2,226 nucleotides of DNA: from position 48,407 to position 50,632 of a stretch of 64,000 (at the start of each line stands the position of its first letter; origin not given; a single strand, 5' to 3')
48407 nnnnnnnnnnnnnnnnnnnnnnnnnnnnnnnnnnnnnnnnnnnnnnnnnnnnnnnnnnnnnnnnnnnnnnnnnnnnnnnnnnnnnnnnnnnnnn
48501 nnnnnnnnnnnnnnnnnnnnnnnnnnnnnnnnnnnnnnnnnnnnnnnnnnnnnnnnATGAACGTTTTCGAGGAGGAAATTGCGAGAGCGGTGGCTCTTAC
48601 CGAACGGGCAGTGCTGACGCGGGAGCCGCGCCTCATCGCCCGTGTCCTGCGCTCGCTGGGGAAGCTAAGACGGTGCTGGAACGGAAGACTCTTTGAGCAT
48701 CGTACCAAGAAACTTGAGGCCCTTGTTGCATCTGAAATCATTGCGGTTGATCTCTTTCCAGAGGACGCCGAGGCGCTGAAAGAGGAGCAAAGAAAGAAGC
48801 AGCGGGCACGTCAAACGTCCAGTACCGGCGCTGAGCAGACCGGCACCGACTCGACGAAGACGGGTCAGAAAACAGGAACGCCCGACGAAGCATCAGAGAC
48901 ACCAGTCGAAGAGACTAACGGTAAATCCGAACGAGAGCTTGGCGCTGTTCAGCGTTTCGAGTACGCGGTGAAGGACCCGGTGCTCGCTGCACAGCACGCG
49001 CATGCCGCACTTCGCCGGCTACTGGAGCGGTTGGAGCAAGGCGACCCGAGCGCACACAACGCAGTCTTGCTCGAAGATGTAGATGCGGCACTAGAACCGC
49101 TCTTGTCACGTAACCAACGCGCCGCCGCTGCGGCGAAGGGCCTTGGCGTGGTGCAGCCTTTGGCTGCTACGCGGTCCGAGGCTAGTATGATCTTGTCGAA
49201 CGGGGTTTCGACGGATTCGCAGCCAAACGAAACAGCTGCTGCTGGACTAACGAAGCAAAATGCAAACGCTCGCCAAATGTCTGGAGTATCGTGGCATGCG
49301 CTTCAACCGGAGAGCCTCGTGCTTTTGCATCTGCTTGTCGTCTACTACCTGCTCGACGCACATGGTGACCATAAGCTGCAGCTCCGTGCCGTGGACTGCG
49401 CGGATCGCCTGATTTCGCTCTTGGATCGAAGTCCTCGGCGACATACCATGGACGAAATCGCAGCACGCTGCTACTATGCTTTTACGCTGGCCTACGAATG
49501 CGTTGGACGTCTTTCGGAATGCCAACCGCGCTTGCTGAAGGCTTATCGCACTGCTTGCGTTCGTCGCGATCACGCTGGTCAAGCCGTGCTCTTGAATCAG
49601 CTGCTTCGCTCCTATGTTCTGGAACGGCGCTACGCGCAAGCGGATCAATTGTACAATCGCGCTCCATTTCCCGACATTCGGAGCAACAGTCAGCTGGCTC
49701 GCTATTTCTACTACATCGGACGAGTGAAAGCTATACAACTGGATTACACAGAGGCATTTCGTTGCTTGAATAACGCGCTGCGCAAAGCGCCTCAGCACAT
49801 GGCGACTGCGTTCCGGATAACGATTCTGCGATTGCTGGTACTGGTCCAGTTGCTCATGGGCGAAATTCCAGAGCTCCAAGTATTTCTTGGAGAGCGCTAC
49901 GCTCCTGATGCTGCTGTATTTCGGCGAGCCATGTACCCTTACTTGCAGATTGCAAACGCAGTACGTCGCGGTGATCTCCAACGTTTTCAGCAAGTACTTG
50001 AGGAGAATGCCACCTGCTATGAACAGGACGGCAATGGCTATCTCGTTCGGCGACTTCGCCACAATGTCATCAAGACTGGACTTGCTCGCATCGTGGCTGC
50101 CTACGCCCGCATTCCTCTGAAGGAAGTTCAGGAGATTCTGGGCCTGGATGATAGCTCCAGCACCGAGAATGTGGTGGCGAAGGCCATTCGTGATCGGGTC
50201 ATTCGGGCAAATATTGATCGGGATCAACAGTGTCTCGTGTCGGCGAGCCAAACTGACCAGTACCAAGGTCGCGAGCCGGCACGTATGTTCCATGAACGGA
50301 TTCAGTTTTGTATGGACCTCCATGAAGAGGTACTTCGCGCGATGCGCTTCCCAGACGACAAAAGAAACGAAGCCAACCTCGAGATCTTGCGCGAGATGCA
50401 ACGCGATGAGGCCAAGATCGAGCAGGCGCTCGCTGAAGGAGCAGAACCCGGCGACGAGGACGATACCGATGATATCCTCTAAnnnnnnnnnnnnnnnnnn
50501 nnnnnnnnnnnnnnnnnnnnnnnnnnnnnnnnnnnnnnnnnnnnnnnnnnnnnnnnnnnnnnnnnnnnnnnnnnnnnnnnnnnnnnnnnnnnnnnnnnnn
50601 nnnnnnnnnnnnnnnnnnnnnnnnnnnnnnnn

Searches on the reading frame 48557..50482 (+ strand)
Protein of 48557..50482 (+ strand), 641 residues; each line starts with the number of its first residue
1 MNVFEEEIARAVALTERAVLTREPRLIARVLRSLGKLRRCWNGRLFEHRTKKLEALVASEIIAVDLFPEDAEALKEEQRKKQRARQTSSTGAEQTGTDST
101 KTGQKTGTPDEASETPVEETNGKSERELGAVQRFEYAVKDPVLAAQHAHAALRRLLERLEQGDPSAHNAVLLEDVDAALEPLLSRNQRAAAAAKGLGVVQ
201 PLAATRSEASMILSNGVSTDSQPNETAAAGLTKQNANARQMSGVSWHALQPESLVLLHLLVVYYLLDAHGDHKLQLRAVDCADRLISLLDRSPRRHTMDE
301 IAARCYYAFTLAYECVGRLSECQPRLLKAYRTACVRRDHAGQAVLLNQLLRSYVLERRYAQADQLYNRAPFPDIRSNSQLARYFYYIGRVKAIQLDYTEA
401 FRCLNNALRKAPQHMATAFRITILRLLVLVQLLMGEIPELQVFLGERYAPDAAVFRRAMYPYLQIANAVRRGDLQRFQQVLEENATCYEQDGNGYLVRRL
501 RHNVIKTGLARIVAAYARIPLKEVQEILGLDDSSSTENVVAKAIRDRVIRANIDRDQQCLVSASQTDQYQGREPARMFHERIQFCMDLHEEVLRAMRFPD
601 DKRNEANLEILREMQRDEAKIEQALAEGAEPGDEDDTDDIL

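Call 37: search_protein_families(library=pfam, proteins=[window:48557-50482:+], max_evalue=0.01)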
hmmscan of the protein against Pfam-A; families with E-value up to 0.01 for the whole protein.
window:48557-50482:+ (641 aa): 3 families
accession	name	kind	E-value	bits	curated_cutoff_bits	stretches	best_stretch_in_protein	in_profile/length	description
PF25573.1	TPR_PSMD3_N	-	1.4e-69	235.4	27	1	204-465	56-305/306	PSMD3-like, N-terminal TPR repeats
PF08375.16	Rpn3_C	-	1.5e-15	57.8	30.2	1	567-636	1-66/66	Proteasome regulatory subunit C-terminal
PF01399.33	PCI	-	4.1e-13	49.8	22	1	489-562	10-82/84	PCI domain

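Call 38: find_encoding_contigs(protein=window:48557-50482:+, flank=2000, max_places=3)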
Protein window:48557-50482:+ (641 aa): no gene with exactly this product is on record in the collection.

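Call 46: find_homologous_proteins(query=window:48557-50482:+, max_evalue=1e-50)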
Query window:48557-50482:+ (641 aa): 19 proteins with E <= 1e-50 among 8000 candidates.
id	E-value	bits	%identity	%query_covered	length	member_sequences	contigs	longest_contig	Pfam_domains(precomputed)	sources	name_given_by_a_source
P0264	0.0e+0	1405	100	100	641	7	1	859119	PF01399.34,PF25573.1,PF08375.17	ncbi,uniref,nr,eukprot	ncbi:26S proteasome regulatory subunit RPN3 [Cyanidioschyzon merolae strain 10D]|uniref:26S proteaso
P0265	3.9e-267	906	67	98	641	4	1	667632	PF01399.34,PF25573.1,PF08375.17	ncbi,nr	ncbi:hypothetical protein CCYA_CCYA07G2081 [Cyanidiococcus yangmingshanensis]|nr:hypothetical protei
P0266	1.5e-254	864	64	100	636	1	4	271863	PF01399.34,PF25573.1,PF08375.17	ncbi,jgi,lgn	jgi:26S proteasome regulatory subunit N3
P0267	3.7e-162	559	48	98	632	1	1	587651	PF01399.34,PF25573.1,PF08375.17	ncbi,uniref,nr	ncbi:hypothetical protein CDCA_CDCA03G0945 [Cyanidium caldarium]|uniref:PCI domain-containing protei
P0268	4.8e-84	301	41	73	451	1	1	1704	PF25573.1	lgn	-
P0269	1.5e-82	296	45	50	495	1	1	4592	PF01399.34,PF25573.1,PF08375.17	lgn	-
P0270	2.9e-81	292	42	56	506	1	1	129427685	PF01399.34,PF25573.1,PF08375.17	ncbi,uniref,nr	ncbi:PSMD3 [Cordylochernes scorpioides]|uniref:PSMD3 n=2 Tax=Cordylochernes scorpioides TaxID=51811 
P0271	1.9e-80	289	42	60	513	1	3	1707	PF01399.34,PF25573.1,PF08375.17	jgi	-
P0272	2.0e-79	286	41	57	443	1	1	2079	PF01399.34,PF25573.1,PF08375.17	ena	-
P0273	2.2e-79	286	41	57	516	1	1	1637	PF01399.34,PF25573.1,PF08375.17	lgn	-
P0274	3.1e-79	285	39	62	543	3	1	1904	PF01399.34,PF25573.1,PF08375.17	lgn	-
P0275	5.8e-79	284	41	56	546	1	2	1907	PF01399.34,PF25573.1,PF08375.17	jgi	-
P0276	6.0e-79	284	41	56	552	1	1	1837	PF01399.34,PF25573.1,PF08375.17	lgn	-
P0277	1.5e-78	283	45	50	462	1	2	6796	PF01399.34,PF25573.1,PF08375.17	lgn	-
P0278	8.4e-78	280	42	53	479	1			PF01399.34,PF25573.1,PF08375.17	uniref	uniref:26S proteasome regulatory subunit RPN3 n=1 Tax=Cynoglossus semilaevis TaxID=244447 RepID=A0A3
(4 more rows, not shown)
